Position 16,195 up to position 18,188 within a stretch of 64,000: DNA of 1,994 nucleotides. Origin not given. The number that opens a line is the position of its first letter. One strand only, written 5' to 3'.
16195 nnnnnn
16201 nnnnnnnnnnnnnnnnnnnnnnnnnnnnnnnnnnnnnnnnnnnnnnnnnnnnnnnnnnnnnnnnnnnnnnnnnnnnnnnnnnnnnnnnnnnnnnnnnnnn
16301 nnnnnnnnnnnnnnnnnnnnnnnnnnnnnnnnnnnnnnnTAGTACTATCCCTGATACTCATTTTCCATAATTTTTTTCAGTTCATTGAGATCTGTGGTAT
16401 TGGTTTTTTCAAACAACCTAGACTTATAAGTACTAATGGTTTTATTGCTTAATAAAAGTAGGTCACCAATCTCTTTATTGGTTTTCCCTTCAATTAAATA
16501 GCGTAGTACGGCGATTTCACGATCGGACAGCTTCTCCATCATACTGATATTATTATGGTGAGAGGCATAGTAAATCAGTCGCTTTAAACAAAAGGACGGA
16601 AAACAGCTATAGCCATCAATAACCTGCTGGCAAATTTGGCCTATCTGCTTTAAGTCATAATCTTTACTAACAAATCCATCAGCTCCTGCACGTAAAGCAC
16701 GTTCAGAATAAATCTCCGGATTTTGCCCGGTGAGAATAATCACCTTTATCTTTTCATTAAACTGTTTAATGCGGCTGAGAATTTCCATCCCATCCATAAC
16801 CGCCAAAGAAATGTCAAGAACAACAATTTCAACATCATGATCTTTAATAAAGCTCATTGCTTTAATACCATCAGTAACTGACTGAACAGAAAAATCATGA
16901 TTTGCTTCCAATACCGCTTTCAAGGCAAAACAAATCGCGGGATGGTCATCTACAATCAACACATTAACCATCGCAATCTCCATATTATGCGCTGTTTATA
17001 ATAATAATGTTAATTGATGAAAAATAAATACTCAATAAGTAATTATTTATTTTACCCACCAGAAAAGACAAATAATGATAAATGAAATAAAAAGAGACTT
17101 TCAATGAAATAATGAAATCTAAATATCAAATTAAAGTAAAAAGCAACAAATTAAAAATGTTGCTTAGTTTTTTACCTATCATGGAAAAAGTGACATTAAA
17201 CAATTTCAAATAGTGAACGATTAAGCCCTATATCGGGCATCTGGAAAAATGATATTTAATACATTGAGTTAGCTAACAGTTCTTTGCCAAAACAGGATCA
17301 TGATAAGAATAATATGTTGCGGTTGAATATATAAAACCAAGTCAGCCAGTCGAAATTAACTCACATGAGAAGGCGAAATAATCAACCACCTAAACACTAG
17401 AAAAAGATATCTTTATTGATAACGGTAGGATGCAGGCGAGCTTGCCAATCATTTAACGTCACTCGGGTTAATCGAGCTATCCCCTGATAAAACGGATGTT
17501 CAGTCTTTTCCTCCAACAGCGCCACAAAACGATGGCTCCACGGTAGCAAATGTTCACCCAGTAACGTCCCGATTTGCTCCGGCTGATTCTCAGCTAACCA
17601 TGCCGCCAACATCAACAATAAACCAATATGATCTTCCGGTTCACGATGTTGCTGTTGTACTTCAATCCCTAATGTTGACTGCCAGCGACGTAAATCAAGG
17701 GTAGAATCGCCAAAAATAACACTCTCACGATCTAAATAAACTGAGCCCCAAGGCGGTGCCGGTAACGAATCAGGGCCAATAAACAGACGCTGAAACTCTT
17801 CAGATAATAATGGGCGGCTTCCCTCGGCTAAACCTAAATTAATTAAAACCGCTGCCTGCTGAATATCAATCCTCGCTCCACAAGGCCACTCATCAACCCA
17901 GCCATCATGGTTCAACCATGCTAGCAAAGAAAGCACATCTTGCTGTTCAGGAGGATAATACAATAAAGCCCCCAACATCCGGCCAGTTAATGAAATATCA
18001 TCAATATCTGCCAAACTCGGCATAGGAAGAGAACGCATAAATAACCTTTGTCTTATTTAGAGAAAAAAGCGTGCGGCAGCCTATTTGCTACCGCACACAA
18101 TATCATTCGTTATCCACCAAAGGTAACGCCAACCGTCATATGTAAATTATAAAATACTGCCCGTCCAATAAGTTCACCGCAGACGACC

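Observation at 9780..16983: BvgS/EvgS-type phosphorelay followed by a DUF1090 protein and an orphan CTD2-less fimbrial usher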

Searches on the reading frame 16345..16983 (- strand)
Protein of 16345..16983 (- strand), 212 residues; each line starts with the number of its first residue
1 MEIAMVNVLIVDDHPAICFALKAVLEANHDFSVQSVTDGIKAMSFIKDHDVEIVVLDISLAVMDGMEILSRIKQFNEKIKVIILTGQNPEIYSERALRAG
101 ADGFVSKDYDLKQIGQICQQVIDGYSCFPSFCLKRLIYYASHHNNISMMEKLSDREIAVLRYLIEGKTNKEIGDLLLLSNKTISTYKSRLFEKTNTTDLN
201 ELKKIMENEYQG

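Call 3: search_protein_families(library=pfam, proteins=[window:16345-16983:-], max_evalue=0.01)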
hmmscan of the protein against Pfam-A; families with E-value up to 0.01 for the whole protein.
window:16345-16983:- (212 aa): 4 families
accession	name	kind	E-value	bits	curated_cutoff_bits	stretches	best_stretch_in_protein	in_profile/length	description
PF00072.30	Response_reg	-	1.3e-27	96.6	30.2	1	8-116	1-108/111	Response regulator receiver domain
PF00196.25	GerE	-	3.8e-16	58.9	23.5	1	151-202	2-53/57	Bacterial regulatory proteins, luxR family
PF04545.22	Sigma70_r4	-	0.0017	18.3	24.1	1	150-191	3-45/50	Sigma-70, region 4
PF08281.18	Sigma70_r4_2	-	0.0022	18.1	25.7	1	148-189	7-49/54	Sigma-70, region 4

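Call 4: search_protein_families(library=ncbifam, proteins=[window:16345-16983:-], max_evalue=0.01)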
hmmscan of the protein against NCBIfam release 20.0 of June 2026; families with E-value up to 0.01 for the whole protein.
window:16345-16983:- (212 aa): 108 families (the best 25 are shown)
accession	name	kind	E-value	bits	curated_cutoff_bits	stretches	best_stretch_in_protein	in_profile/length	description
NF007403.0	PRK09935.1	equivalog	2.2e-47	161.4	271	1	7-202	5-200/210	fimbria biosynthesis transcriptional regulator FimZ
NF007419.0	PRK09958.1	equivalog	3.2e-38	131.4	251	1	7-204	2-196/204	acid-sensing system DNA-binding response regulator EvgA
NF011896.0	PRK15369.1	equivalog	2.7e-28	99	242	1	5-205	3-203/211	two component system response regulator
NF007018.1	PRK09483.1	equivalog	4.8e-28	98.3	280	1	5-204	1-201/217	UvrY/SirA/GacA family response regulator transcription factor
NF052445.1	RespRegMctR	equivalog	1.7e-26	92.9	300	1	6-204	2-197/205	two-component system response regulator MctR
NF047785.1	respo_reg_MadR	equivalog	2.1e-24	86.1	300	1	6-194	1-191/209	MadR family response regulator transcription factor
NF006900.1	PRK09390.1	equivalog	1.8e-22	79.9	255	1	6-205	5-196/203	response regulator FixJ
NF007935.0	PRK10651.1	equivalog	2.8e-22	79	250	1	6-194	7-198/216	two-component system response regulator NarL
NF007708.0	PRK10403.1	equivalog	2.4e-21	76.2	343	1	3-195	4-197/215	nitrate/nitrite response regulator protein NarP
TIGR02875.1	spore_0_A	equivalog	1.9e-17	63.4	200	1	6-124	3-124/262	sporulation transcription factor Spo0A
NF041367.1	CheY_Halo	equivalog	1.8e-16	60.5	200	1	8-121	1-113/114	chemotaxis protein CheY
NF040749.1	tetrathio_RR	equivalog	7.7e-16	58.4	290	1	9-207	3-189/191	tetrathionate respiration response regulator TtrR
NF012023.0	PRK15479.1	equivalog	1.2e-15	57.7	337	1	8-115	3-109/224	transcriptional regulator TctD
NF008469.0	PRK11361.1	equivalog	1.5e-15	56.9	714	1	5-122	4-120/461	acetoacetate metabolism transcriptional regulator AtoC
NF007685.0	PRK10360.1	equivalog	3.4e-15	56.4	258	1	5-206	1-192/196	response regulator transcription factor UhpA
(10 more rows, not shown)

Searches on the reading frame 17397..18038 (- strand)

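Call 3: search_protein_families(library=pfam, proteins=[window:17397-18038:-], max_evalue=0.01)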
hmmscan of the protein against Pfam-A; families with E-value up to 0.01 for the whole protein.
window:17397-18038:- (213 aa): 1 family
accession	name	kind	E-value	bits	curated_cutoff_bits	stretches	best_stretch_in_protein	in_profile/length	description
PF02613.20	Nitrate_red_del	-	5.1e-24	85.3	22.2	1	68-172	17-135/136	Nitrate reductase delta subunit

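Call 4: search_protein_families(library=ncbifam, proteins=[window:17397-18038:-], max_evalue=0.01)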
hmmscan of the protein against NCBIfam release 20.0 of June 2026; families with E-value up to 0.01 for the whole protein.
window:17397-18038:- (213 aa): 3 families
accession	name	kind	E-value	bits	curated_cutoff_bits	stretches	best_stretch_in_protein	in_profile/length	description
NF008632.0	PRK11621.1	equivalog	2e-77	259.4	162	1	11-212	6-202/203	Tat proofreading chaperone DmsD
NF003442.0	PRK04976.1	equivalog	4.5e-15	56.1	132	1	75-195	74-201/211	molecular chaperone TorD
TIGR03482.1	DMSO_red_II_cha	subfamily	0.0016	18.5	152.3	1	114-152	91-129/197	DMSO reductase family type II enzyme chaperone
